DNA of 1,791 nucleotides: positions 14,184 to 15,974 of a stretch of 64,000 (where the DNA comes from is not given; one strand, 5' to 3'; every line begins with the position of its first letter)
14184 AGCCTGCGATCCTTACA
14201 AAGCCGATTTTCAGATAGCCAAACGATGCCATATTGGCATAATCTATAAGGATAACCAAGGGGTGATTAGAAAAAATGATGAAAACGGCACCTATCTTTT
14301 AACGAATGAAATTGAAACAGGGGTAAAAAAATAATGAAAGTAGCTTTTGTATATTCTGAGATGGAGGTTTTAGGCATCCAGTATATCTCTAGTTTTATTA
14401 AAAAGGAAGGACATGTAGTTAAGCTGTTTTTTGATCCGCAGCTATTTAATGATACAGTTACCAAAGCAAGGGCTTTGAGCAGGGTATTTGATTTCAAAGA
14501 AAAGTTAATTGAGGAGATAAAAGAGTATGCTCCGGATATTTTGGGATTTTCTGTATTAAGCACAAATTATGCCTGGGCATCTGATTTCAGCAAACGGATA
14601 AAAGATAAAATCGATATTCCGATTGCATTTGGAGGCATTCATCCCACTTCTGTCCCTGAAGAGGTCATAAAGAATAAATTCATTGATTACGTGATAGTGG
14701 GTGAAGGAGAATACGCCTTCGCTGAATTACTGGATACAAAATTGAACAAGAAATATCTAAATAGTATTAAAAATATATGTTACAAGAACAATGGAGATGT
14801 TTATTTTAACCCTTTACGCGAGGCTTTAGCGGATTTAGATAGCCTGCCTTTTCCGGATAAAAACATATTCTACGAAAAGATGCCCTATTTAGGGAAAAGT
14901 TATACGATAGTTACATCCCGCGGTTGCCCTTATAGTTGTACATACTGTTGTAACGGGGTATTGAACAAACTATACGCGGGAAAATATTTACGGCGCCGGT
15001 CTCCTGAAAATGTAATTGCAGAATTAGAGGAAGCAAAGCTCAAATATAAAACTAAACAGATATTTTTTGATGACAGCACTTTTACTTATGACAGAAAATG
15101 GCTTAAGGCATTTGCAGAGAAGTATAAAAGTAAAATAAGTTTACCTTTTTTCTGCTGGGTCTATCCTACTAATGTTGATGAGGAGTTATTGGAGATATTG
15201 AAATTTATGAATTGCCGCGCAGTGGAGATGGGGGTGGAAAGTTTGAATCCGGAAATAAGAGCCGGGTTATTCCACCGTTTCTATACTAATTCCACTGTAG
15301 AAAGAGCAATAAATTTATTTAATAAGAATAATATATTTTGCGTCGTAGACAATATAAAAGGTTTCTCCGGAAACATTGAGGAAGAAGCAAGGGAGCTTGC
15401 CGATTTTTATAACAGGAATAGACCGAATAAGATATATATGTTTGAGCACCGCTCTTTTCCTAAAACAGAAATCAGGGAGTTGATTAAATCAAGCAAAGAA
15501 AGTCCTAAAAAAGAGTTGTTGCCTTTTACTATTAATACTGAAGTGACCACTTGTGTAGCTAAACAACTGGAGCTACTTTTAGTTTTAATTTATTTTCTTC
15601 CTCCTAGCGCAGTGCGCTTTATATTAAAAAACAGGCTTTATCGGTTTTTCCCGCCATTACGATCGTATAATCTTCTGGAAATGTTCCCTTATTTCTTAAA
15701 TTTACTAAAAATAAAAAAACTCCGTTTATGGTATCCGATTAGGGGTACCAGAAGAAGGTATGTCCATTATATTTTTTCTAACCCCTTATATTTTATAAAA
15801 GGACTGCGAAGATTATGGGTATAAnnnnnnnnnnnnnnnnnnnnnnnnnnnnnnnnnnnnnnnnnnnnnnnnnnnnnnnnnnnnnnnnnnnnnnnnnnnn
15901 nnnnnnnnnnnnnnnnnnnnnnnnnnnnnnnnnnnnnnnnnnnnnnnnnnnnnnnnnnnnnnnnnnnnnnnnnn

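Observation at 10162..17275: Five consecutive radical SAM genes including two tandem paralog pairs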

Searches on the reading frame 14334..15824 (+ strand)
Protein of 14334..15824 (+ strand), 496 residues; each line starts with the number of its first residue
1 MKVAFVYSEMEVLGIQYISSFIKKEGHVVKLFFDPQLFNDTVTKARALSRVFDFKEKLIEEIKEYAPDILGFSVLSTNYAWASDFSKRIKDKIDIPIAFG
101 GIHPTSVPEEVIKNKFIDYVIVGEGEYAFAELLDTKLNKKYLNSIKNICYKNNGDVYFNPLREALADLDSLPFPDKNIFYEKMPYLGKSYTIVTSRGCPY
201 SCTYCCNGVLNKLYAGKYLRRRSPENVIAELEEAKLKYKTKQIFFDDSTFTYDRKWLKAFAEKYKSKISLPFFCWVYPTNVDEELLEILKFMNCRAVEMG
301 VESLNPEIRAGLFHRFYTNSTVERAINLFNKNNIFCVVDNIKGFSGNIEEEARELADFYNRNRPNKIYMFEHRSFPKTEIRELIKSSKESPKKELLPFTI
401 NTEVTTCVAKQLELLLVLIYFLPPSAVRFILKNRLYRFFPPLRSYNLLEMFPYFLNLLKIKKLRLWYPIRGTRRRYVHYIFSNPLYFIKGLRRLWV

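Call 3: search_protein_families(library=pfam, proteins=[window:14334-15824:+], max_evalue=0.01)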
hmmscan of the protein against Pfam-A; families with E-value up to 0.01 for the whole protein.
window:14334-15824:+ (496 aa): 2 families
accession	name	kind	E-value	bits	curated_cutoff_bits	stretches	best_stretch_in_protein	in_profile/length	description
PF04055.27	Radical_SAM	-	1.5e-20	74.5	29.5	1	192-358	1-165/166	Radical SAM superfamily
PF02310.24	B12-binding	-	6.6e-19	68.4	32.1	1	6-133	8-121/121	B12 binding domain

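Call 6: search_protein_families(library=ncbifam, proteins=[window:14334-15824:+], max_evalue=0.001)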
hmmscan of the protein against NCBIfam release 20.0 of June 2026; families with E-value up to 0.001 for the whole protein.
window:14334-15824:+ (496 aa): 22 families
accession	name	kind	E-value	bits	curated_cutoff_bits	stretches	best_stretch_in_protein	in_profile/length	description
TIGR03471.1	HpnJ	equivalog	1.6e-30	106.4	577.6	1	79-384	81-387/472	hopanoid biosynthesis associated radical SAM protein HpnJ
TIGR04013.1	B12_SAM_MJ_1487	hypoth_equivalog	4.7e-29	101.4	251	1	56-359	32-330/382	TIGR04013 family B12-binding domain/radical SAM domain-containing protein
TIGR04072.2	rSAM_ladder_B12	equivalog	1.3e-28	99.8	360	1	56-337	48-324/443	lipid biosynthesis B12-binding/radical SAM protein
TIGR04479.1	bcpD_PhpK_rSAM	subfamily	1.5e-26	92.9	600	1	119-365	174-412/504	PhpK family radical SAM P-methyltransferase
TIGR02026.1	BchE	equivalog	1.7e-26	93.1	481.35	1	55-368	52-371/497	magnesium-protoporphyrin IX monomethyl ester anaerobic oxidative cyclase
NF050148.1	rSAM_ApyD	equivalog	3.1e-25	88.6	750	1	13-357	26-361/645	RiPP biosynthesis radical SAM protein ApyD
NF038361.1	rSAM_Sden_1168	equivalog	3.4e-24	85.3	575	1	12-271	85-358/560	Sden_1168 family B12-binding radical SAM P-methyltransferase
TIGR03975.1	rSAM_ocin_1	subfamily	5.6e-21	74.7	281.85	1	40-308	104-377/606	RiPP maturation radical SAM C-methyltransferase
NF033712.0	B12_rSAM_KedN5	subfamily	8.8e-20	70.5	700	1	62-250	58-251/624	KedN5 family methylcobalamin-dependent radical SAM C-methyltransferase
TIGR04295.1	B12_rSAM_oligo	hypoth_equivalog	1.8e-19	69.7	400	1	16-316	29-316/422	TIGR04295 family B12-binding domain-containing radical SAM protein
TIGR04190.1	B12_SAM_Ta0216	equivalog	3e-17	62.4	500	1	10-330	35-361/554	TIGR04190 family B12-binding domain/radical SAM domain protein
TIGR04385.1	B12_rSAM_cofa1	equivalog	2.5e-15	56.6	450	1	13-305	21-308/438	B12 lower ligand biosynthesis radical SAM protein BzaD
TIGR04014.1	B12_SAM_MJ_0865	equivalog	8e-15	54.5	360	1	54-389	26-363/434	methyl-coenzyme M reductase glutamine C-methyltransferase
TIGR04367.1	HpnR_B12_rSAM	equivalog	1.8e-14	53.1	650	1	6-256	16-246/490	hopanoid C-3 methylase HpnR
TIGR04428.1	B12_rSAM_trp_MT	equivalog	1.1e-12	47.1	500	1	190-357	217-393/558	tryptophan 2-C-methyltransferase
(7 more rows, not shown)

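Call 28: find_homologous_proteins(query=window:14334-15824:+, max_evalue=0.00001)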
Query window:14334-15824:+ (496 aa): 2146 proteins with E <= 0.00001 among 8000 candidates; the best 120 are listed.
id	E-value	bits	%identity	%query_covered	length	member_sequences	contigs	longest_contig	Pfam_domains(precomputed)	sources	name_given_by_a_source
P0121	5.4e-237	805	70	100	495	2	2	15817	PF04055.28,PF02310.25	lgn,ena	-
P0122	4.5e-233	792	69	100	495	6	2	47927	PF04055.28,PF02310.25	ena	-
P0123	1.9e-230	784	69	100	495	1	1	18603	PF04055.28,PF02310.25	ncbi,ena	-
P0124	8.9e-230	782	67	100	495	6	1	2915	PF04055.28,PF02310.25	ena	-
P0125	1.2e-212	725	62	100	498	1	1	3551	PF04055.28,PF02310.25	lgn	-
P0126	6.9e-206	703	62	99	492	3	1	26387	PF04055.28,PF02310.25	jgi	-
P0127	7.2e-205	699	60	100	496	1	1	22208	PF04055.28,PF02310.25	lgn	-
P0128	1.6e-204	698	61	98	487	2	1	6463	PF04055.28,PF02310.25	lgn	-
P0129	1.6e-203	695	59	100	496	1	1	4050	PF04055.28,PF02310.25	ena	-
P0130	2.4e-198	678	59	100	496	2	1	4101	PF04055.28,PF02310.25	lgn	-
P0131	9.0e-197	673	59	100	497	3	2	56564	PF04055.28,PF02310.25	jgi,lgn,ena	jgi:radical SAM superfamily enzyme YgiQ (UPF0313 family)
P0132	1.2e-195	669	56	100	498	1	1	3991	PF04055.28,PF02310.25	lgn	-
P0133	1.3e-195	669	58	100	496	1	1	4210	PF04055.28,PF02310.25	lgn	-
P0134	6.5e-181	620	55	99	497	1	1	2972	PF04055.28,PF02310.25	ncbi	-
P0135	4.0e-174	598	52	99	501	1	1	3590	PF04055.28,PF02310.25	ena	-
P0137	4.1e-167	575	54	97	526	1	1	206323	PF04055.28,PF02310.25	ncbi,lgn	ncbi:MAG: radical SAM protein [Candidatus Omnitrophota bacterium]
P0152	8.7e-115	402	42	89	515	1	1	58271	PF04055.28,PF02310.25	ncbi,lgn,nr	ncbi:B12-binding domain-containing radical SAM protein [Candidatus Woesearchaeota archaeon]|nr:B12-b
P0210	2.2e-102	361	41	89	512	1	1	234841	PF04055.28,PF02310.25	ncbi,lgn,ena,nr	ncbi:B12-binding domain-containing radical SAM protein [Patescibacteria group bacterium]|nr:B12-bind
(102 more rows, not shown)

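Call 38: search_solved_structures(query=window:14334-15824:+, max_evalue=0.001)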
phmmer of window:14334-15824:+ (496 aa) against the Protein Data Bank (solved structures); distinct sequences matched with E-value up to 0.001: 6.
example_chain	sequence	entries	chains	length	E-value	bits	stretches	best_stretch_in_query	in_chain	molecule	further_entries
9n1b_A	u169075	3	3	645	4e-10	42.2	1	122-277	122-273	Radical SAM protein | Radical SAM enzyme CysS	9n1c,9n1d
6fd2_B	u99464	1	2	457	1.1e-09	40.8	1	164-324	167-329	Putative apramycin biosynthetic oxidoreductase 4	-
6wte_A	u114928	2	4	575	1.2e-09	40.7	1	182-359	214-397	B12-binding domain-containing protein | Tryptophan-C2-methyltransferase containing B12-binding domain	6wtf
7kdx_A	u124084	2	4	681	1.5e-08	37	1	50-231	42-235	Methyltransferase TokK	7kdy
5ul2_A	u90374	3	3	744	8.2e-07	31.3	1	57-207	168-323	OxsB protein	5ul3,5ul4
9ccb_A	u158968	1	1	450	1.1e-06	30.9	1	104-386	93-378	Radical SAM core domain-containing protein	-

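Call 46: find_encoding_contigs(protein=P0137, flank=10000, max_places=1)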
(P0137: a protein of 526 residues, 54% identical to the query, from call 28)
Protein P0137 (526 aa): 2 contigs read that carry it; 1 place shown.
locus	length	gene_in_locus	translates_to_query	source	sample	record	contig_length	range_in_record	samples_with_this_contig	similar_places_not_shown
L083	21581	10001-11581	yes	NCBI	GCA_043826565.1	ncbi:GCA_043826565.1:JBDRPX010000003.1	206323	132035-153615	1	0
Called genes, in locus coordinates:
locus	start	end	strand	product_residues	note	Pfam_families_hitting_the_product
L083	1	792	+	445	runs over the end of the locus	PF23545:Zn_ribbon_HMPTM, PF04055:Radical_SAM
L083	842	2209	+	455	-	PF23545:Zn_ribbon_HMPTM, PF04055:Radical_SAM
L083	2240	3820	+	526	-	PF02310:B12-binding, PF04055:Radical_SAM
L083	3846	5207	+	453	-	PF23545:Zn_ribbon_HMPTM, PF04055:Radical_SAM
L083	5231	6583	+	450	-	PF23545:Zn_ribbon_HMPTM, PF04055:Radical_SAM, PF13353:Fer4_12 (weak)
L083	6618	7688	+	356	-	PF00155:Aminotran_1_2 (faint), PF01041:DegT_DnrJ_EryC1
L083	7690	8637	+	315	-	PF04055:Radical_SAM, PF13186:SPASM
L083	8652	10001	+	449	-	PF23545:Zn_ribbon_HMPTM, PF04055:Radical_SAM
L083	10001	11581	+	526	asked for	PF02310:B12-binding, PF04055:Radical_SAM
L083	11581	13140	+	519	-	PF02310:B12-binding, PF04055:Radical_SAM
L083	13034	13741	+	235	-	PF00535:Glycos_transf_2, PF13641:Glyco_tranf_2_3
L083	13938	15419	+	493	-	-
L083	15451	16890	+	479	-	PF02310:B12-binding, PF04055:Radical_SAM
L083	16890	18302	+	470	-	PF02310:B12-binding, PF04055:Radical_SAM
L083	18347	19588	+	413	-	PF04055:Radical_SAM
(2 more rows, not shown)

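Call 76: find_encoding_contigs(protein=P0152, flank=10000, max_places=1)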
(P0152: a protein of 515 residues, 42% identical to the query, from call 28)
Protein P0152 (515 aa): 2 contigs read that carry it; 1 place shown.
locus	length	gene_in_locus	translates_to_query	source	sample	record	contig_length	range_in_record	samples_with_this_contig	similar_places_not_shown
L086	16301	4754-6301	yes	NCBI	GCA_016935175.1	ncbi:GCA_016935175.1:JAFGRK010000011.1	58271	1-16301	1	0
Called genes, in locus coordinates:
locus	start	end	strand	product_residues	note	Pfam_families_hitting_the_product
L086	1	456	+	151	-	?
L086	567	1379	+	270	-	PF13641:Glyco_tranf_2_3 (weak), PF00535:Glycos_transf_2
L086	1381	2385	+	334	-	PF00106:adh_short (weak), PF01073:3Beta_HSD, PF01370:Epimerase, PF02719:Polysacc_synt_2 (weak), PF05368:NmrA, PF13460:NAD_binding_10, PF16363:GDP_Man_Dehyd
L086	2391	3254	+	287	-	PF01209:Ubie_methyltran (faint), PF03848:TehB, PF13489:Methyltransf_23, PF08241:Methyltransf_11, PF08242:Methyltransf_12, PF13649:Methyltransf_25, PF13847:Methyltransf_31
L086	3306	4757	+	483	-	PF02310:B12-binding, PF04055:Radical_SAM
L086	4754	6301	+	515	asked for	PF02310:B12-binding, PF04055:Radical_SAM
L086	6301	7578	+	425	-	-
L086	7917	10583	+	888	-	-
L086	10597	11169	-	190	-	PF08241:Methyltransf_11 (weak), PF13649:Methyltransf_25 (faint)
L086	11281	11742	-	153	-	PF13298:LigD_N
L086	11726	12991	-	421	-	PF00493:MCM, PF01078:Mg_chelatase (faint), PF17855:MCM_lid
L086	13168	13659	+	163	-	-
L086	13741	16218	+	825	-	PF00133:tRNA-synt_1, PF01406:tRNA-synt_1e (faint), PF09334:tRNA-synt_1g, PF08264:Anticodon_1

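Call 77: find_encoding_contigs(protein=P0210, flank=10000, max_places=1)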
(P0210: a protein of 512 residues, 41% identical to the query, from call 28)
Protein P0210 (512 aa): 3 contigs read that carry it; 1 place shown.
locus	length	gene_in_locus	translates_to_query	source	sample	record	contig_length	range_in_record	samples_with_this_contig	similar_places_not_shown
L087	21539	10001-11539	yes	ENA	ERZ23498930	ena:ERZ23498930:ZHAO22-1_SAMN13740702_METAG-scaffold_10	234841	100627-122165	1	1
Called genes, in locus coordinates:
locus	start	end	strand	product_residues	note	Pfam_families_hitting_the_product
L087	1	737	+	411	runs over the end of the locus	PF04055:Radical_SAM, PF13186:SPASM (weak)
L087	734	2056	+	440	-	PF00535:Glycos_transf_2, PF10111:Glyco_tranf_2_2 (weak), PF13641:Glyco_tranf_2_3, PF13632:Glyco_trans_2_3 (weak)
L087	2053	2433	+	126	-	-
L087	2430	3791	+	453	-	PF02310:B12-binding, PF04055:Radical_SAM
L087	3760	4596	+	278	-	PF00535:Glycos_transf_2, PF10111:Glyco_tranf_2_2 (weak), PF13641:Glyco_tranf_2_3, PF13632:Glyco_trans_2_3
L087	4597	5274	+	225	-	PF00535:Glycos_transf_2, PF10111:Glyco_tranf_2_2 (weak), PF13641:Glyco_tranf_2_3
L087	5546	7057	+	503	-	PF04055:Radical_SAM, PF13353:Fer4_12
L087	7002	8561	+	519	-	PF02310:B12-binding, PF04055:Radical_SAM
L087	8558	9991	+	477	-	PF02310:B12-binding, PF04055:Radical_SAM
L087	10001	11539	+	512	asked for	PF02310:B12-binding, PF04055:Radical_SAM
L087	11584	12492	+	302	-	PF04055:Radical_SAM, PF13353:Fer4_12 (weak)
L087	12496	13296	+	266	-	PF01522:Polysacc_deac_1, PF22537:WbmS-like (weak)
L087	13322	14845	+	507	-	PF09852:DUF2079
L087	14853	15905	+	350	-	PF01136:Peptidase_U32 (faint)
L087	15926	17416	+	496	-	PF02310:B12-binding, PF04055:Radical_SAM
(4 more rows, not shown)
